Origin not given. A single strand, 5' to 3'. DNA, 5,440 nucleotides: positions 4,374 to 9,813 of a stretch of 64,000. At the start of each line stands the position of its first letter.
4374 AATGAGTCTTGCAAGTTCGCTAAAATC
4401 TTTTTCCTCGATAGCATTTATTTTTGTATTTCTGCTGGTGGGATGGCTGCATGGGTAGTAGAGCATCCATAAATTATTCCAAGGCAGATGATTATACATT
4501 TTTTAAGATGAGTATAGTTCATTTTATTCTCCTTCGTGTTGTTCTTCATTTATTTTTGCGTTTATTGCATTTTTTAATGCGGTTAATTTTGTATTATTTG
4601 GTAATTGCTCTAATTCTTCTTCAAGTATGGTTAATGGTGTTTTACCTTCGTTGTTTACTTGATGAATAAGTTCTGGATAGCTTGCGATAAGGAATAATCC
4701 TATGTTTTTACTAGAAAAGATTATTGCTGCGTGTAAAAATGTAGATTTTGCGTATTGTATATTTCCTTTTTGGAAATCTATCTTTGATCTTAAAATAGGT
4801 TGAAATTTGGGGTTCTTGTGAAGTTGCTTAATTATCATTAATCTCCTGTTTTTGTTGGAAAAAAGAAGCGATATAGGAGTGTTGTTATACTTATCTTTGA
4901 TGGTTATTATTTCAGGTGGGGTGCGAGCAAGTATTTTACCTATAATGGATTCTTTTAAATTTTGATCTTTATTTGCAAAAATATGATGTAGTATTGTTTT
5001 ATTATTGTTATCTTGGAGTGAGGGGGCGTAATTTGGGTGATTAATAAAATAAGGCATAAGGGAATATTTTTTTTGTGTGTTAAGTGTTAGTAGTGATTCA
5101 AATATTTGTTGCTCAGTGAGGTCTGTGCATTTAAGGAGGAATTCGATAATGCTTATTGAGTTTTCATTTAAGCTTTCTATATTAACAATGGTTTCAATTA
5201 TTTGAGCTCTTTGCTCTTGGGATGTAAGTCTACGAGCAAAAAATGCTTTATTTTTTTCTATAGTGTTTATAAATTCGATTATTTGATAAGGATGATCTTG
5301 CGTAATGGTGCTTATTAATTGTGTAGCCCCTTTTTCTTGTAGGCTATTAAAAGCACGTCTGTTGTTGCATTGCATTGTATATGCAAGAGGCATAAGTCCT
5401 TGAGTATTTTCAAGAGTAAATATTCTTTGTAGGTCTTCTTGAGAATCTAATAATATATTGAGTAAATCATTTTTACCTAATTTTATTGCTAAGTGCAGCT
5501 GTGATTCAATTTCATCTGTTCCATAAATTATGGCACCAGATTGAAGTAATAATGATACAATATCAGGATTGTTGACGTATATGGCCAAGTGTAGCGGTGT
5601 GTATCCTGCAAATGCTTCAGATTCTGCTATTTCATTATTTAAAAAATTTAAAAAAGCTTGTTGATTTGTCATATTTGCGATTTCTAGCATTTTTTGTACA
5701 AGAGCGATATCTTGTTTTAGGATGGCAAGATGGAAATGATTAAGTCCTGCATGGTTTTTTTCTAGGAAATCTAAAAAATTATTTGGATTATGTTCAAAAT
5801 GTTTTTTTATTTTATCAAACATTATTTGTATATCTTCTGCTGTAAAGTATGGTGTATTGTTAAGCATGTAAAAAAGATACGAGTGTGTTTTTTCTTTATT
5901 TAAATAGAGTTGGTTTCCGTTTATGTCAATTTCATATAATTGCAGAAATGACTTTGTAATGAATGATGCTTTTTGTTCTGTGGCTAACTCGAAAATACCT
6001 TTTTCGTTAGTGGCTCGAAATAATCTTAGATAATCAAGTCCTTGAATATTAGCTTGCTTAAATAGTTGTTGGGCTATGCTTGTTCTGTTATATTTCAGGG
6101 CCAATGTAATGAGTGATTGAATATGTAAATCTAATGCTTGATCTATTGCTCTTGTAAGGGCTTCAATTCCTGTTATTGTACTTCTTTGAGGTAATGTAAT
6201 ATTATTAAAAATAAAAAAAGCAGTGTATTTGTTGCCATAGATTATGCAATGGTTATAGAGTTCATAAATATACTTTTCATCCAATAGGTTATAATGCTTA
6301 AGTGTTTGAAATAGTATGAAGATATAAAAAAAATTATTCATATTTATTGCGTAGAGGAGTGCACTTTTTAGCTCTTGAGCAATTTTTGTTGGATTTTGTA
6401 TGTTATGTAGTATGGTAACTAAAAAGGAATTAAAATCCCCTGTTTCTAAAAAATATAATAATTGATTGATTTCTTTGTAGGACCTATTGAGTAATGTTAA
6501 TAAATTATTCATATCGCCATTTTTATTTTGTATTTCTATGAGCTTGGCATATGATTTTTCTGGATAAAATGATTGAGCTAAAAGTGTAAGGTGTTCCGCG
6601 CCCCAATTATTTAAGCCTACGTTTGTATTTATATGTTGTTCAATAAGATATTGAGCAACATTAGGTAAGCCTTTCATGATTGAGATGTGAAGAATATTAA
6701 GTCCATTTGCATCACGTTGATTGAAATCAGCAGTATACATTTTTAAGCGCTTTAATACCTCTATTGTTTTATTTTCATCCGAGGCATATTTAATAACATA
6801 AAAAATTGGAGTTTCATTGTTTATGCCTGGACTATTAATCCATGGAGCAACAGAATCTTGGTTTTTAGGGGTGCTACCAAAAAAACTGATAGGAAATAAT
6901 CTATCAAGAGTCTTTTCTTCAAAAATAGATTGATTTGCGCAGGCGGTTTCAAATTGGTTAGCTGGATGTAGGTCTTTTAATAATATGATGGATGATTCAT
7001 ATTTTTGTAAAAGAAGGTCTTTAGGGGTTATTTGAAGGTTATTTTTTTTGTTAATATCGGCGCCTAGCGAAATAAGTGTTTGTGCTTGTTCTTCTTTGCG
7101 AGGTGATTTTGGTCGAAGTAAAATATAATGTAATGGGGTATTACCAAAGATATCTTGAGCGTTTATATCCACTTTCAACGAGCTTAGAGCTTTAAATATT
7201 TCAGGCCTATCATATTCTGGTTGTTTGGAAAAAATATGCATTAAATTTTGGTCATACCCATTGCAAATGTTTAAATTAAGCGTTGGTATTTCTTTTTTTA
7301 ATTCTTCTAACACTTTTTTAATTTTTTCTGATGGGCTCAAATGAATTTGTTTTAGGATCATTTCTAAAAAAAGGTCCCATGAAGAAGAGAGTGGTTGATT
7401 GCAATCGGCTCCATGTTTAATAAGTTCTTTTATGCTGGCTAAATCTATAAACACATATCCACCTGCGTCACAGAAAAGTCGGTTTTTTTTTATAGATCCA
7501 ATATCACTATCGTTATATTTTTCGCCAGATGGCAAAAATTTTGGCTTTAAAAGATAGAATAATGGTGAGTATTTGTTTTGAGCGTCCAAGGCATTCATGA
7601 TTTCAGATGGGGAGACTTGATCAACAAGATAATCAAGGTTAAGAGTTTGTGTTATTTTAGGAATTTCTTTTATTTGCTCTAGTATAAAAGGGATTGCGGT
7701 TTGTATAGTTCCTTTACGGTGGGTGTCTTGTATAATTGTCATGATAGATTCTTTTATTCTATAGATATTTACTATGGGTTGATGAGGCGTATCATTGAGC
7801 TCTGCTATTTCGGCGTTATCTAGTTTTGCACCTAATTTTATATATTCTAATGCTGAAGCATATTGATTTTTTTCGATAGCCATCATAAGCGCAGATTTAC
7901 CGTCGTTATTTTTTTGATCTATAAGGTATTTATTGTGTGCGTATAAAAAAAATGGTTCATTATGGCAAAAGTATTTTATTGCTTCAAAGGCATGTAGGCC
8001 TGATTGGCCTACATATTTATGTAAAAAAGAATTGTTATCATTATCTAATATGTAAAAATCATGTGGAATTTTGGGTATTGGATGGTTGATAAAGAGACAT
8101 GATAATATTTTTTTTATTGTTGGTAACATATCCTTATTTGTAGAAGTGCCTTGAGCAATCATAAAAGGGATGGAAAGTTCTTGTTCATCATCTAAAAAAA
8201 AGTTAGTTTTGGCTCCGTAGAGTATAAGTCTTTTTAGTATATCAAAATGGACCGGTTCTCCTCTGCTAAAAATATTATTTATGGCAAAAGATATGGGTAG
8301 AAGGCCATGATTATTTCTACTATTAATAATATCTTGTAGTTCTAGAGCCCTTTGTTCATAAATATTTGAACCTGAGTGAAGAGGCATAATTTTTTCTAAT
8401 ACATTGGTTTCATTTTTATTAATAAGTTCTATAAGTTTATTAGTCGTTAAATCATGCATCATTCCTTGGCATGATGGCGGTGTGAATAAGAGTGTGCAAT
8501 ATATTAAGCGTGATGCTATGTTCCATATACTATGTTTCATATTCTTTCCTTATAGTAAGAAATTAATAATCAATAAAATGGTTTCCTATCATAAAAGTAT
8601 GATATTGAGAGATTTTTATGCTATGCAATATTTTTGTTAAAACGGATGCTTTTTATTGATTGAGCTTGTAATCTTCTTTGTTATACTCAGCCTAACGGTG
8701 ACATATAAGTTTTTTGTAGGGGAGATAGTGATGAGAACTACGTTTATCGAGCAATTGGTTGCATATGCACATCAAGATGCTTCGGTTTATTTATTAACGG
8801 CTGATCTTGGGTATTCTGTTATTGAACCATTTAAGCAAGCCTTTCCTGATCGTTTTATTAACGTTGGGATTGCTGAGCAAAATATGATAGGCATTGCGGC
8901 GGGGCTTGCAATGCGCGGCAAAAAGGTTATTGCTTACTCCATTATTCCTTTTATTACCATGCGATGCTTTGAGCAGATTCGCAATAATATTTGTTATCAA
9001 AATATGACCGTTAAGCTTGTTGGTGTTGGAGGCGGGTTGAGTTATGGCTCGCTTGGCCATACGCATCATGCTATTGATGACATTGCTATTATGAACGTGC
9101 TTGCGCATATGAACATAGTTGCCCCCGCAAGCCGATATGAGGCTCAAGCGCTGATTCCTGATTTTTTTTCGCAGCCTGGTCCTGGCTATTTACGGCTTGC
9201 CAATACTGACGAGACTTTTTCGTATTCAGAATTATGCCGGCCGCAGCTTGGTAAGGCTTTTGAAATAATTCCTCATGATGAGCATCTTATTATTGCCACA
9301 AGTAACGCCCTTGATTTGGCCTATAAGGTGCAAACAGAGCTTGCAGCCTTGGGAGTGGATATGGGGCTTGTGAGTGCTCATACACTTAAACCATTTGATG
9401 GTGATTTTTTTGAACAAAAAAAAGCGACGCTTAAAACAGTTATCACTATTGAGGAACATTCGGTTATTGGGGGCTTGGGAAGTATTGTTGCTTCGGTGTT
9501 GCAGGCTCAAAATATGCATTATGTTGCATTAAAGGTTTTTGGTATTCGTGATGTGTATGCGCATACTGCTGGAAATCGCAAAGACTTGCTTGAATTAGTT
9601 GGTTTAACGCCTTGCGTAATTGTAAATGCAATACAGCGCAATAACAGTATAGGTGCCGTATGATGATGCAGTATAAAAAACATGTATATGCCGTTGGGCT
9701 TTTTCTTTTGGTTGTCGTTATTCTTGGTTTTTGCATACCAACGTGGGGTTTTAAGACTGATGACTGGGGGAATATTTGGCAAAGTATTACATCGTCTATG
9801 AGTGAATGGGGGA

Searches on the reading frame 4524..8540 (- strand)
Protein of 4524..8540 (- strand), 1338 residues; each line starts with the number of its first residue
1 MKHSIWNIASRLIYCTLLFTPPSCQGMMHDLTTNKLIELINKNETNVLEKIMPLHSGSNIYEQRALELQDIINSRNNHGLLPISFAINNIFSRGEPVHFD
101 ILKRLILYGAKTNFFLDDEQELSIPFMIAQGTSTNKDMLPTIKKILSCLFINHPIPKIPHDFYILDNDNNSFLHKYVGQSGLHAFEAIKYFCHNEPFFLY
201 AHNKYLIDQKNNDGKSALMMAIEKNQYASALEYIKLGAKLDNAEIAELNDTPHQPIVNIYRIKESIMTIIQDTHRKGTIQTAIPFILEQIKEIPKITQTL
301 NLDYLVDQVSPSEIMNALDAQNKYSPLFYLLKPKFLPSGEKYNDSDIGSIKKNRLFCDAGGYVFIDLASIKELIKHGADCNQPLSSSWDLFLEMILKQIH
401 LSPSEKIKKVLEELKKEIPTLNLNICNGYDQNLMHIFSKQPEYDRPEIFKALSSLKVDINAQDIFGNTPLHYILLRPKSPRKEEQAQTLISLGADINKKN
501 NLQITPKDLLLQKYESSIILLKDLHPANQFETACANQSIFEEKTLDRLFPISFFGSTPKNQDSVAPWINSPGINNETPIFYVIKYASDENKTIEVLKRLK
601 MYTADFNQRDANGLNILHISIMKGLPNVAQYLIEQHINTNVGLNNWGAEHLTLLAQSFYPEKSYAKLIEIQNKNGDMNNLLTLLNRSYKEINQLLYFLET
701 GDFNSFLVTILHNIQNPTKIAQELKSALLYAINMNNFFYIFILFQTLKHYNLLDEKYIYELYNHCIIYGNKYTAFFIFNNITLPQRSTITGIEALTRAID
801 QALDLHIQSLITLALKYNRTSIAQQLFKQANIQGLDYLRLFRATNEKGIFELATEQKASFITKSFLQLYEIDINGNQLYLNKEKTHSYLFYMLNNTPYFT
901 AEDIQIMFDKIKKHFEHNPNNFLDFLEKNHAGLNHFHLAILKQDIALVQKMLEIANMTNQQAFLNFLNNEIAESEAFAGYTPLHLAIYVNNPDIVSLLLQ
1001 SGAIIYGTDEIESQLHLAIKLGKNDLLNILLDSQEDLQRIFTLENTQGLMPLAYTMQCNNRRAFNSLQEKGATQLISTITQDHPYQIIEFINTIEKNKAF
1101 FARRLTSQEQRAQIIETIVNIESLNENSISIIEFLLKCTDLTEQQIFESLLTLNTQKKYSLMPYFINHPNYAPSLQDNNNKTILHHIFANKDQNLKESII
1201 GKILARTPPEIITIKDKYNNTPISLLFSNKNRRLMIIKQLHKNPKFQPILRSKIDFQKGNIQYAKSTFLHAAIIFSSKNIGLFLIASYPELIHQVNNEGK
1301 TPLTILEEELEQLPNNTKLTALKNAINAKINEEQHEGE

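Call 18: search_protein_families(library=pfam, proteins=[window:4524-8540:-], max_evalue=0.001)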
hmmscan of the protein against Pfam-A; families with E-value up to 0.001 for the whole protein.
window:4524-8540:- (1338 aa): 5 families
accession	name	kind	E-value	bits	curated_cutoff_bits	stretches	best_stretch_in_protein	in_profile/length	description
PF12796.13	Ank_2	-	9e-28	97.1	27.3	4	937-1037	2-86/90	Ankyrin repeats (3 copies)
PF00023.36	Ank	-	1.4e-19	69.5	21.1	1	979-1005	2-28/33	Ankyrin repeat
PF13637.12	Ank_4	-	6.2e-16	58.6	22.7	0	443-472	7-36/50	Ankyrin repeats (many copies)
PF13606.12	Ank_3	-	9.4e-16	56.6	22.3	1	979-1005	2-28/30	Ankyrin repeat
PF13857.12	Ank_5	-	1.5e-14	54.4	27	0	977-1000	14-39/56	Ankyrin repeats (many copies)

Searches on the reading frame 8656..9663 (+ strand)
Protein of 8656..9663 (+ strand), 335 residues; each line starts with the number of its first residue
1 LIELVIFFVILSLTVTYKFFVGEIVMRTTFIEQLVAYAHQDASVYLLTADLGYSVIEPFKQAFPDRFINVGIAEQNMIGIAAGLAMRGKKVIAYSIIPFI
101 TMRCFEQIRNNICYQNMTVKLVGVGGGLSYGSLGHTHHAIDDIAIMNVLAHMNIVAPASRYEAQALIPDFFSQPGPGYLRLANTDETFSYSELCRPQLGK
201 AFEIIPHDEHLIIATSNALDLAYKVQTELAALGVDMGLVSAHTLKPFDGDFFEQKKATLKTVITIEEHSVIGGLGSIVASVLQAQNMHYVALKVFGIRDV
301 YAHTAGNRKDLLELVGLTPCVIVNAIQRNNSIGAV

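Call 70: search_protein_families(library=pfam, proteins=[window:8656-9663:+], max_evalue=0.00001)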
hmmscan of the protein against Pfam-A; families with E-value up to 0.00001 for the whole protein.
window:8656-9663:+ (335 aa): 2 families
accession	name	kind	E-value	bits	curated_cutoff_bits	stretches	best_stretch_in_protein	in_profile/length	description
PF02779.29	Transket_pyr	-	3.1e-28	99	27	1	24-181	3-167/174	Transketolase, pyrimidine binding domain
PF02780.25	Transketolase_C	-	1.4e-15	57.8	25.9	1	206-321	8-123/124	Transketolase, C-terminal domain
